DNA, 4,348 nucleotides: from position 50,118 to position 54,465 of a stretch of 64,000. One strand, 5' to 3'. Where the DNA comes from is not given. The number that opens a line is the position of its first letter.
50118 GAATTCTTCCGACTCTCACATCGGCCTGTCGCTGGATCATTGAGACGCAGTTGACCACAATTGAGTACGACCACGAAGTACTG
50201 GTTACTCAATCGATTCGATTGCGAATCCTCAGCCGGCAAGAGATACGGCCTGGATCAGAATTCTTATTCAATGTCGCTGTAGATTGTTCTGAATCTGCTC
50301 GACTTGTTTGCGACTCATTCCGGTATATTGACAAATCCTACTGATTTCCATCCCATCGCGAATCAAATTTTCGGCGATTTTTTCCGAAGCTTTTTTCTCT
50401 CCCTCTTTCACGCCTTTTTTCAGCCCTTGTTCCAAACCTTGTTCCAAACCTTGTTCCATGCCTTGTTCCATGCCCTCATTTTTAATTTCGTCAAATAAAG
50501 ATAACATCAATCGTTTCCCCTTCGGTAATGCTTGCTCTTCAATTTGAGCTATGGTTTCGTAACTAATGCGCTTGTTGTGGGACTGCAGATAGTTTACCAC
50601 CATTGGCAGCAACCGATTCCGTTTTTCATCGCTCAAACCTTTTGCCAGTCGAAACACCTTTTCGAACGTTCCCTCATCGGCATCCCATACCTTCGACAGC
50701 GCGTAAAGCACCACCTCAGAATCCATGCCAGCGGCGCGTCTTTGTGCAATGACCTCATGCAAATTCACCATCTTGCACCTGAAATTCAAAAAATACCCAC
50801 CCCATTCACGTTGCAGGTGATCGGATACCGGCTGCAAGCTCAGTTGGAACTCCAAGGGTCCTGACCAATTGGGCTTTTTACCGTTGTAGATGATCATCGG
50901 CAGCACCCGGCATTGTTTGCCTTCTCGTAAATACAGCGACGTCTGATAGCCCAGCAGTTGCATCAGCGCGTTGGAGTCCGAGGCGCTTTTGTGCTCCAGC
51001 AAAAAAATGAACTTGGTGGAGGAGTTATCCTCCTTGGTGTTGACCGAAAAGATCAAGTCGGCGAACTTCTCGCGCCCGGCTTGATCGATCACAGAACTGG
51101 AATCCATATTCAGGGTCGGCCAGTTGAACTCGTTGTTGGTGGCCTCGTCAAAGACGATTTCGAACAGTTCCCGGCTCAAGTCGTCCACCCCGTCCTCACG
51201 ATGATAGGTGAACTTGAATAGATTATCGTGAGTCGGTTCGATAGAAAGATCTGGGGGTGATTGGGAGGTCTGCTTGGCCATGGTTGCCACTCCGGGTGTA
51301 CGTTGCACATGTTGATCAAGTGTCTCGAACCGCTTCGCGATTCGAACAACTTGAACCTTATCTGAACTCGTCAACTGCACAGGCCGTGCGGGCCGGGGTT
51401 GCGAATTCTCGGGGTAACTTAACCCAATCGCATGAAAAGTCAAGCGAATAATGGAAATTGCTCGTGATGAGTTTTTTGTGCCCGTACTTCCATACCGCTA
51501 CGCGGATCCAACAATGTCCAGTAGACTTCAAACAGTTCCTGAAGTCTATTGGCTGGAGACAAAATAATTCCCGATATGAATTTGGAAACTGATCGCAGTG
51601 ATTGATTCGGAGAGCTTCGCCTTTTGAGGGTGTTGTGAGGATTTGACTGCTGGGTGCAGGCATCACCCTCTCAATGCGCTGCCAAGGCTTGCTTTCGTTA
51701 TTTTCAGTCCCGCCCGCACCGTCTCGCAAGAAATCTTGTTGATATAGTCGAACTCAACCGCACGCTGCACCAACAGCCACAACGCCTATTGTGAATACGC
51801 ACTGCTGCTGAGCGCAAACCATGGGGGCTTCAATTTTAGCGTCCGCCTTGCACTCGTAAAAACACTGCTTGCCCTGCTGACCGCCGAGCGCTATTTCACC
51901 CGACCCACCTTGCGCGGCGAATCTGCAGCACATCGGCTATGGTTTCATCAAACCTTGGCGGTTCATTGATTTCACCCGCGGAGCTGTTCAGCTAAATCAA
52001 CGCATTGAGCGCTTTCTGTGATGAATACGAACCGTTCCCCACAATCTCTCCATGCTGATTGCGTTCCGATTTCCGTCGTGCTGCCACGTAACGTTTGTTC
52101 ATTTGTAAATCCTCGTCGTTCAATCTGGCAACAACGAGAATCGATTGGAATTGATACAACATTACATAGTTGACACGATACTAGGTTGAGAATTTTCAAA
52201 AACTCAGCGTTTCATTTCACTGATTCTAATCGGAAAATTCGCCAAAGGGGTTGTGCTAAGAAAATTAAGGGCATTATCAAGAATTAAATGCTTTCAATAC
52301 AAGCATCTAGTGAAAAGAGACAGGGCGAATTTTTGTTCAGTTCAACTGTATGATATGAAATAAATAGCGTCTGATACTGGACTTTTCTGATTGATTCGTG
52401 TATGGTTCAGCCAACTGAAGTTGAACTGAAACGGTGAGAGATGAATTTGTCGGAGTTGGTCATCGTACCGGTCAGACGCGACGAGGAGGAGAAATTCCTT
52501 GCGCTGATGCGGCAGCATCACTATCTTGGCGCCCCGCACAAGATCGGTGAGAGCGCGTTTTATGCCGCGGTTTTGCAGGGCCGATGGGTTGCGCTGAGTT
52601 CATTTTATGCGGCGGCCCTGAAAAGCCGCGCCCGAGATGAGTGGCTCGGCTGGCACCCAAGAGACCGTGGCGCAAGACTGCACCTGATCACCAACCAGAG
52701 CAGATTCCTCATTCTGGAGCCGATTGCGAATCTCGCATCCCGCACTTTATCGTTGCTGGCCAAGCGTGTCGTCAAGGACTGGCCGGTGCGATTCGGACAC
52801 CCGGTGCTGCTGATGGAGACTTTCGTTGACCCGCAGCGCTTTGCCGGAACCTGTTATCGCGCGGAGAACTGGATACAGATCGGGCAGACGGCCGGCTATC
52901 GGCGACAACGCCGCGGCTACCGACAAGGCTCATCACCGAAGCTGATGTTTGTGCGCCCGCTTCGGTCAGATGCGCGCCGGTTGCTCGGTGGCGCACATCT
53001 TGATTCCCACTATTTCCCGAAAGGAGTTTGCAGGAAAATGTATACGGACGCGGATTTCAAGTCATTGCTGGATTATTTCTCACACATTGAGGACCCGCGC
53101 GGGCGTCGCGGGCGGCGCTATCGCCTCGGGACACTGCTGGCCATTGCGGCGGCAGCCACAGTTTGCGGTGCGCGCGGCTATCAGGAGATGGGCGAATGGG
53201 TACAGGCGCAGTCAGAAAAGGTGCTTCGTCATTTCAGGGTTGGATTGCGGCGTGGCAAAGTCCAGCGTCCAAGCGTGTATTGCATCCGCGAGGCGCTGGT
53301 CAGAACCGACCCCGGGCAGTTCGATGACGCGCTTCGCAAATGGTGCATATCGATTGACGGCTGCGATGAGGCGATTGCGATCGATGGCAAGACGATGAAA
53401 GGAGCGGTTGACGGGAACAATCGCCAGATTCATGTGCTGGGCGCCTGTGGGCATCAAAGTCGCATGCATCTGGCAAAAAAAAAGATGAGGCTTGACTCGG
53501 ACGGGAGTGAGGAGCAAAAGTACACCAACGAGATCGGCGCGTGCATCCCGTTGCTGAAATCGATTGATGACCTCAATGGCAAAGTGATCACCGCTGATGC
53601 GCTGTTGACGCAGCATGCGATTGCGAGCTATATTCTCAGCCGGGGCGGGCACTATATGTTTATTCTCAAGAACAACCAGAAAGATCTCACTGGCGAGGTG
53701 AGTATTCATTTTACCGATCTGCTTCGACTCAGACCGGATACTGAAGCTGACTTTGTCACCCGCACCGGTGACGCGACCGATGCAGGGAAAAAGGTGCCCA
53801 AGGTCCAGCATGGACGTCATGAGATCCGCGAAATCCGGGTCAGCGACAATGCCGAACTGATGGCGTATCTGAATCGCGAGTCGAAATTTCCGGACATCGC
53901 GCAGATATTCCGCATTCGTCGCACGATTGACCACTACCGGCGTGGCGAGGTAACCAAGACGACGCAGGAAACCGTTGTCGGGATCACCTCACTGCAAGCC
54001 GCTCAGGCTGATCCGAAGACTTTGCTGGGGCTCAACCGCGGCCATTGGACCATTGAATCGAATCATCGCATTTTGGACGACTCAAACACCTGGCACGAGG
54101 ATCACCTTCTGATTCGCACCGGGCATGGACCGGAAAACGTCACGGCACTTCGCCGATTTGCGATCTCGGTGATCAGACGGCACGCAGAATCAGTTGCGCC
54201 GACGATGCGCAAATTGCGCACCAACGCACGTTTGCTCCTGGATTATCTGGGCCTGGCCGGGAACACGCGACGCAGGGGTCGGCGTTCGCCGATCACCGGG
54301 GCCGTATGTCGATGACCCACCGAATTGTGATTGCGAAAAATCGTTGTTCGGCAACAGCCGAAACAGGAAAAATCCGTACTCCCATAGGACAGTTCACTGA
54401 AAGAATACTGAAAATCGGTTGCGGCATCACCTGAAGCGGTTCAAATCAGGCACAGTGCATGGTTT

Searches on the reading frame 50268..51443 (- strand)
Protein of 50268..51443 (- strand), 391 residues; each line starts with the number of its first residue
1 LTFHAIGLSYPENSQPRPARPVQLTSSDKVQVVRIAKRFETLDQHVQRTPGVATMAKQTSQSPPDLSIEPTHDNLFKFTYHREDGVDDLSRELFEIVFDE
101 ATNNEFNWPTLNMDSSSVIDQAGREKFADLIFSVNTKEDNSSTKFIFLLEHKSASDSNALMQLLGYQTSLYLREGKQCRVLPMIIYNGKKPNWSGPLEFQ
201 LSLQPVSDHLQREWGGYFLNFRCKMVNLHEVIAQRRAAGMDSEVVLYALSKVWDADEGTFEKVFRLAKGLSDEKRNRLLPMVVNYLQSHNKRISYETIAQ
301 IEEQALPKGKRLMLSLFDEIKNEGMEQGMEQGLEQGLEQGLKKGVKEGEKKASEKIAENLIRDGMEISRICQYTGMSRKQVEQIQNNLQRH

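Call 91: search_protein_families(library=ncbifam, proteins=[window:50268-51443:-], max_evalue=0.00001)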
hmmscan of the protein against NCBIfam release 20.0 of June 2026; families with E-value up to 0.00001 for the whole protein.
window:50268-51443:- (391 aa): 6 families
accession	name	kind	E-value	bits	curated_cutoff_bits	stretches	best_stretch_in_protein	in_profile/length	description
TIGR01784.1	T_den_put_tspse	subfamily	2.2e-12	47.4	52.1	1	71-384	1-273/273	Rpn family recombination-promoting nuclease/putative transposase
NF007418.0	PRK09956.1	equivalog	9.3e-11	41.3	583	1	71-378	9-300/308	ISNCY family transposase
NF007361.0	PRK09857.1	equivalog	4.4e-08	33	583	1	71-169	9-101/292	recombination-promoting nuclease RpnA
NF004270.2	PRK05687.2-1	equivalog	1.7e-06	27.8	180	1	319-383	49-113/223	flagellar assembly protein FliH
NF004267.1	PRK05687.1-3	equivalog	4.5e-06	26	293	1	297-358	52-113/266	flagellar assembly protein FliH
NF009925.1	PRK13386.1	equivalog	4.7e-06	26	192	1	321-360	47-90/228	flagellar assembly protein FliH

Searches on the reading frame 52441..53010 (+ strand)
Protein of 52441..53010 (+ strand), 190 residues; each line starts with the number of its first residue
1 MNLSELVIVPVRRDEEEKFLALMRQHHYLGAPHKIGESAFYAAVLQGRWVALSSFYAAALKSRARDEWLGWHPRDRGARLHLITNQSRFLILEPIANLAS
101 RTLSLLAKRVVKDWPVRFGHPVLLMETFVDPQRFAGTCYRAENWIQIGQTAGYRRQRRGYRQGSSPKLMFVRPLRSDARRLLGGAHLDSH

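Call 23: find_homologous_proteins(query=window:52441-53010:+, max_evalue=0.00001)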
Query window:52441-53010:+ (190 aa): 6193 proteins with E <= 0.00001 among 6591 candidates; the best 120 are listed.
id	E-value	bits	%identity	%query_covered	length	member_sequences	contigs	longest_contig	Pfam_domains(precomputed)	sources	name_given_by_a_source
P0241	2.8e-90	319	75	100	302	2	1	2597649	PF13808.12,PF14236.13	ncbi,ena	-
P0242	6.7e-67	243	78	75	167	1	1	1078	PF14236.13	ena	-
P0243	7.6e-63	230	75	71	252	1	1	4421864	PF13808.12,PF14236.13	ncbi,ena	-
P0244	5.3e-60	220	56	99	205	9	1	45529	PF14236.13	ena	-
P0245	5.7e-59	217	57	96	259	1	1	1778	PF13808.12,PF25680.2,PF14236.13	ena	-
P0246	8.4e-58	213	62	81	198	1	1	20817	PF14236.13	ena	-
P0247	9.1e-58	213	55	99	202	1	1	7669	PF14236.13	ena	-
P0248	2.2e-56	208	57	100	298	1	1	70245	PF13808.12,PF14236.13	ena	-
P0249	3.0e-56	208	55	96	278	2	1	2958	PF13808.12,PF25680.2,PF14236.13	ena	-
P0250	4.3e-56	207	56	98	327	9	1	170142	PF13808.12,PF25680.2,PF14236.13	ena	-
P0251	5.4e-56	207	53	98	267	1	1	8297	PF14236.13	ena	-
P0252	7.5e-56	207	63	87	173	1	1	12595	PF14236.13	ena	-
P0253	1.3e-55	206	54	99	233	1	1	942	PF14236.13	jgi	-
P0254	3.6e-55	205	53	99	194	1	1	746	PF14236.13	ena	-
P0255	3.6e-55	204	100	49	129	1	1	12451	PF14236.13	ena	-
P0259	1.7e-54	202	55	92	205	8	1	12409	PF25680.2,PF14236.13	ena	-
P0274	2.3e-50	189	47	99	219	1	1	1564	PF25680.2,PF14236.13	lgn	-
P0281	1.6e-49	186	45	99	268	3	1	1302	PF13808.12,PF25680.2,PF14236.13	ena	-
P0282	1.8e-49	186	53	89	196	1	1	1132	PF25680.2,PF14236.13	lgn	-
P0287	8.2e-49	184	56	87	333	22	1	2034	PF13808.12,PF25680.2,PF14236.13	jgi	-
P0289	1.4e-48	183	51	93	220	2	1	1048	PF25680.2,PF14236.13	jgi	-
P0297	1.3e-47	180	53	87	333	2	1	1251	PF13808.12,PF25680.2,PF14236.13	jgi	-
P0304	9.8e-47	177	55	84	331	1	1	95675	PF13808.12,PF25680.2,PF14236.13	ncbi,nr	ncbi:MAG: DUF4338 domain-containing protein [Xanthomonadales bacterium]|nr:DUF4338 domain-containing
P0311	1.1e-45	174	55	87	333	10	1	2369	PF13808.12,PF14236.13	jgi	jgi:hypothetical protein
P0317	7.1e-45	171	55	84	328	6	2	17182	PF13808.12,PF14236.13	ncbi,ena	-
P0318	9.6e-45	170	55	79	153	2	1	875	PF25680.2,PF14236.13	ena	-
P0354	1.1e-40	157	44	97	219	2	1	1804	PF25680.2,PF14236.13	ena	-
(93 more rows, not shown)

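Call 24: find_encoding_contigs(protein=P0241, flank=5000, max_places=3)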
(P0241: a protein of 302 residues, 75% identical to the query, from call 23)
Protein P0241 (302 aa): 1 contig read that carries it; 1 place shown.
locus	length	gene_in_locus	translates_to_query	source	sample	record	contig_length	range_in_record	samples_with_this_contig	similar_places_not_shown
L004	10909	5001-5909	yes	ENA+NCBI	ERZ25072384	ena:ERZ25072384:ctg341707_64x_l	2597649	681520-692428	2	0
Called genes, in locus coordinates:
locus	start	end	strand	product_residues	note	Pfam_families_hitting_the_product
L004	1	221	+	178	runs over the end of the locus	PF01548:DEDD_Tnp_IS110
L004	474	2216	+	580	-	PF02028:BCCT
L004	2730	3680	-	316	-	PF00355:Rieske, PF00848:Ring_hydroxyl_A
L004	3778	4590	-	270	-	PF00561:Abhydrolase_1, PF12146:Hydrolase_4, PF12697:Abhydrolase_6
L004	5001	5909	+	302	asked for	PF14236:DruA, PF13808:DDE_Tnp_1_assoc (faint)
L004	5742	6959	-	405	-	PF06782:UPF0236 (faint)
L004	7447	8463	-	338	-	PF00296:Bac_luciferase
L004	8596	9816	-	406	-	PF00155:Aminotran_1_2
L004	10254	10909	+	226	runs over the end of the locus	PF00702:Hydrolase, PF13419:HAD_2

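Call 25: find_encoding_contigs(protein=P0250, flank=5000, max_places=3)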
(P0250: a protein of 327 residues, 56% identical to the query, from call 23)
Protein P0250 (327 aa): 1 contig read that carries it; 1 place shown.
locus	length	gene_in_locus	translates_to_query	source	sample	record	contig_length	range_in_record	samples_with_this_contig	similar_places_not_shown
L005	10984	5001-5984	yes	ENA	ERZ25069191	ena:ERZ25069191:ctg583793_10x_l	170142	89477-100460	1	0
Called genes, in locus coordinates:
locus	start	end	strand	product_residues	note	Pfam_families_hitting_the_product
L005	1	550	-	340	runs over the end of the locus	PF01118:Semialdhyde_dh, PF02774:Semialdhyde_dhC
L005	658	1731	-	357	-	PF00180:Iso_dh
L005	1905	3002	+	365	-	PF08331:QueG_DUF1730, PF13187:Fer4_9 (faint), PF13484:Fer4_16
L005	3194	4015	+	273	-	PF14805:THDPS_N_2, PF25084:LbH_EIF2B (faint), PF00132:Hexapep (weak), PF14602:Hexapep_2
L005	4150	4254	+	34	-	-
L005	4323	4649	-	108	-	PF00216:Bac_DNA_binding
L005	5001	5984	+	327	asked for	PF14236:DruA, PF25680:Mom (weak), PF13808:DDE_Tnp_1_assoc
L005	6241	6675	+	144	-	-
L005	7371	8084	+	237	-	PF13276:HTH_21, PF00665:rve, PF24764:rva_4 (weak), PF13683:rve_3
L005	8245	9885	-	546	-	PF00342:PGI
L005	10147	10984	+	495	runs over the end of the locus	PF00370:FGGY_N, PF02782:FGGY_C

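Call 102: predict_structure(alignment_id=A4)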
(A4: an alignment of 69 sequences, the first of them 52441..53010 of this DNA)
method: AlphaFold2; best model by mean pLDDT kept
length: 190 residues; sequences in the alignment: 69
mean_pLDDT: 94.7   pTM: 0.89
mean pLDDT of the five models: 94.7, 93.9, 93.2, 93.1, 92.4
residues with pLDDT >= 90: 164; 70-90: 23; 50-70: 3; < 50: 0
segments of 3 or more residues with pLDDT < 50: none
pLDDT, mean of each block of 10 residues (from residue 1): 95 98 97 94 98 97 95 90 98 97 98 98 98 95 97 88 92 96 78
secondary structure, 60 per line:
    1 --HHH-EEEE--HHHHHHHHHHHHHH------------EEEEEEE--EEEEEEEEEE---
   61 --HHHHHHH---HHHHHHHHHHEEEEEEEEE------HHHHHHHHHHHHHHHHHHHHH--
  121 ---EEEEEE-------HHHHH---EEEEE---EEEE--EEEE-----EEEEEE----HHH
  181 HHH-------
elements in order: E7-10 H13-26 E39-45 E48-57 H63-69 H73-82 E83-91 H98-118 E124-129 H137-141 E145-149 E153-156 E159-162 E168-173 H178-183

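Call 104: fold_search(model_id=the predicted structure, library=pdb)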
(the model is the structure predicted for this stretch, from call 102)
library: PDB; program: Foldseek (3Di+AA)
matches with E <= 10: 794; with E <= 0.001: 204
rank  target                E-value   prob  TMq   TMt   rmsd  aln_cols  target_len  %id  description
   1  8bv8_B                1.3e-07  1.00  0.67  0.63   4.2       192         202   15  Crystal structure of the phage Mu protein Mom inactive mutant S124A (released 2023-12-20)
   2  1v0c                  2.2e-07  1.00  0.56  0.60   7.6       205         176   13  Structure of AAC(6')-Ib in complex with Kanamycin C and AcetylCoA. (released 2008-09-02)
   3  2vqy                  3.3e-07  1.00  0.58  0.61   7.0       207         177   12  Structure of AAC(6')-Ib in complex with Parmomycin and AcetylCoA. (released 2008-09-02)
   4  2bue                  5.4e-07  1.00  0.57  0.60   7.1       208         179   12  Structure of AAC(6')-Ib in complex with Ribostamycin and Coenzyme A. (released 2008-09-02)
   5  2prb                  5.8e-07  1.00  0.57  0.62   5.3       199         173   14  crystal structure of aminoglycoside acetyltransferase AAC(6')-Ib in complex whith coenzyme A (released 2008-04-08)
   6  2qir                  7.3e-07  1.00  0.56  0.61   5.6       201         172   12  Crystal structure of aminoglycoside acetyltransferase AAC(6')-Ib in complex whith coenzyme A and kanamycin (released 2008-04-08)
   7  2pr8_A                7.3e-07  1.00  0.51  0.55   6.9       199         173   12  crystal structure of aminoglycoside N-acetyltransferase AAC(6')-Ib11 (released 2008-04-08)
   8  5icw_C                1.8e-06  1.00  0.58  0.62   5.1       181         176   12  Crystal structure of human NatF (hNaa60) homodimer bound to Coenzyme A (released 2016-06-22)
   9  8bv8_A                2.8e-06  1.00  0.67  0.58   4.3       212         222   14  Crystal structure of the phage Mu protein Mom inactive mutant S124A (released 2023-12-20)
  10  5icw_D                3.2e-06  1.00  0.59  0.62   5.0       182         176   13  Crystal structure of human NatF (hNaa60) homodimer bound to Coenzyme A (released 2016-06-22)
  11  5k9n_B                6.2e-06  1.00  0.53  0.49   7.9       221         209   15  Structural and Mechanistic Analysis of Drosophila melanogaster Polyamine N acetyltransferase, an enzyme that Catalyzes (released 2017-06-07)
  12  4nxy                  8.3e-06  1.00  0.47  0.50   6.1       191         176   12  Crystal Structure of the GNAT domain of S. lividans PAT (released 2014-11-19)
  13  5c88_A                1.0e-05  1.00  0.54  0.63   5.2       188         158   13  Crystal structure of Ard1 N-terminal acetyltransferase from Sulfolobus solfataricus in monoclinic form (released 2016-01-13)
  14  5hh0                  1.0e-05  1.00  0.53  0.52   5.9       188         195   12  Crystal structure of human Naa60 in complex with CoA (released 2016-09-14)
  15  5hh1                  1.1e-05  1.00  0.55  0.54   5.3       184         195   13  Crystal structure of human Naa60 mutant - F34A in complex with CoA (released 2016-09-14)
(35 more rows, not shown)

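Call 105: find_encoding_contigs(protein=P0304, flank=3000, max_places=3)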
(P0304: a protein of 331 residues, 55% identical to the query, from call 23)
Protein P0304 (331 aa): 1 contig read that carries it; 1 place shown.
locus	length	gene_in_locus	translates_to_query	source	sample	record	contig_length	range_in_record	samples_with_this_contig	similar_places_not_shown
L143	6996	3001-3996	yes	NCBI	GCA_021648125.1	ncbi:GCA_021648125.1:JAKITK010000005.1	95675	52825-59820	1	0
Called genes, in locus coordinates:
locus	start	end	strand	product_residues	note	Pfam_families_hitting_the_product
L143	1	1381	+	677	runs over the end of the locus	PF00724:Oxidored_FMN, PF00890:FAD_binding_2 (weak), PF01134:GIDA (faint), PF01266:DAO (weak), PF03486:HI0933_like (weak), PF07992:Pyr_redox_2, PF12831:FAD_oxidored (weak), PF13450:NAD_binding_8, +1 more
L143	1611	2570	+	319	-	PF13578:Methyltransf_24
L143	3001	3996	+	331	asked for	PF14236:DruA, PF25680:Mom (faint), PF13808:DDE_Tnp_1_assoc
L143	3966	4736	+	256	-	PF01609:DDE_Tnp_1 (weak)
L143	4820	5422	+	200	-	-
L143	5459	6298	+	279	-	PF00106:adh_short, PF08659:KR (weak), PF13561:adh_short_C2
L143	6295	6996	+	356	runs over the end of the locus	PF03435:Sacchrp_dh_NADP, PF13460:NAD_binding_10 (weak)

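Call 106: find_encoding_contigs(protein=P0311, flank=3000, max_places=3)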
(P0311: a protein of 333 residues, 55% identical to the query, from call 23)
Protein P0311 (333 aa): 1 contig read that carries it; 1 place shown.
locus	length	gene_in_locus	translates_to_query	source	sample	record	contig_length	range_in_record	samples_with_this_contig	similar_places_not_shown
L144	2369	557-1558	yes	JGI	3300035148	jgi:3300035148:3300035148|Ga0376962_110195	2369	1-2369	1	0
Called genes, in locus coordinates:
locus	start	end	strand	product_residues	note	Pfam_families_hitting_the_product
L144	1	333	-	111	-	?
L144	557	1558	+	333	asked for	PF14236:DruA, PF13808:DDE_Tnp_1_assoc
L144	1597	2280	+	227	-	PF01609:DDE_Tnp_1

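Call 107: find_encoding_contigs(protein=P0317, flank=3000, max_places=3)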
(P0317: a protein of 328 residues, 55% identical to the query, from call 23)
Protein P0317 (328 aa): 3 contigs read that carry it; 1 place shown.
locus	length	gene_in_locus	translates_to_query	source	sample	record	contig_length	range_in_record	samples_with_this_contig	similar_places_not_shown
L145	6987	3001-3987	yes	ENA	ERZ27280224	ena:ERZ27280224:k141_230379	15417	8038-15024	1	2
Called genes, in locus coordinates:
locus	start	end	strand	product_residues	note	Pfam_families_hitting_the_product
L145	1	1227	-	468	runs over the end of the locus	PF03972:MmgE_PrpD_N, PF19305:MmgE_PrpD_C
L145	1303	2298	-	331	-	PF01261:AP_endonuc_2 (weak)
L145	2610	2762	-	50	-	-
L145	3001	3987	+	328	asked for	PF14236:DruA, PF13808:DDE_Tnp_1_assoc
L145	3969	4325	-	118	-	-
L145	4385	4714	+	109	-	-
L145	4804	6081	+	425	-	PF27522:YDMC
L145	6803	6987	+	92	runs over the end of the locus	-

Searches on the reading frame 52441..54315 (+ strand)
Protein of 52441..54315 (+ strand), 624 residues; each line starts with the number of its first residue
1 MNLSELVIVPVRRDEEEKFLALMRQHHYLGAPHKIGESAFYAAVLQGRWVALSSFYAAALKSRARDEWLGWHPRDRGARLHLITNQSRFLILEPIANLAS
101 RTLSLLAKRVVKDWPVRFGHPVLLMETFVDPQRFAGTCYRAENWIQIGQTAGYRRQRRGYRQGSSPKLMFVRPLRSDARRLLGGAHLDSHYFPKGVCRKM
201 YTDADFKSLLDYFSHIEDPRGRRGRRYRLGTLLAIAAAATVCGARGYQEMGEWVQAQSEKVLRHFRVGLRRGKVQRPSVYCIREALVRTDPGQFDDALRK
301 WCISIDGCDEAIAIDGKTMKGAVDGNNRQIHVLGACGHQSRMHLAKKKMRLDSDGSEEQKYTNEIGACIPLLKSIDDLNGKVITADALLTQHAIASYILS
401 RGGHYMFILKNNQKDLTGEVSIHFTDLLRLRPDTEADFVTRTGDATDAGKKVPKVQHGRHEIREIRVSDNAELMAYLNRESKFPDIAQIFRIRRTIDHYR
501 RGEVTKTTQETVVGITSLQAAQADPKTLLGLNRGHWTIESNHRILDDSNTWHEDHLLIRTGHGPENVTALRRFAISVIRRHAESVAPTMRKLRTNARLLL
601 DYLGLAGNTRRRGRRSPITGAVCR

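Call 4: search_protein_families(library=pfam, proteins=[window:52441-54315:+], max_evalue=0.01)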
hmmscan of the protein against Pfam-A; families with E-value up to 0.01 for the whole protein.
window:52441-54315:+ (624 aa): 3 families
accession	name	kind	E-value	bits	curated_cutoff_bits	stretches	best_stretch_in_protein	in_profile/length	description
PF13808.11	DDE_Tnp_1_assoc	-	3.2e-20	72.4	32.3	1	210-301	1-87/88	DDE_Tnp_1-associated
PF14236.12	DruA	-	1.1e-18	67.9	27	1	7-153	51-220/297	Druantia protein DruA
PF01609.27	DDE_Tnp_1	-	6e-09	36.4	23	1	359-563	56-186/200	Transposase DDE domain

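Call 5: search_protein_families(library=ncbifam, proteins=[window:52441-54315:+], max_evalue=0.01)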
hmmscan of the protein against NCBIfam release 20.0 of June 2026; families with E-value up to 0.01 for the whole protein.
window:52441-54315:+ (624 aa): 1 family
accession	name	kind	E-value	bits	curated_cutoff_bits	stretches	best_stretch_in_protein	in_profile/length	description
NF033564.0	transpos_ISAs1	equivalog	4.5e-47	160.8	70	1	233-578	2-314/314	ISAs1 family transposase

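Call 6: search_protein_families(library=padloc, proteins=[window:52441-54315:+], max_evalue=0.01)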
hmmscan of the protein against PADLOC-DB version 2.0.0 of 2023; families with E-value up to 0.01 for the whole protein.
window:52441-54315:+ (624 aa): 0 families
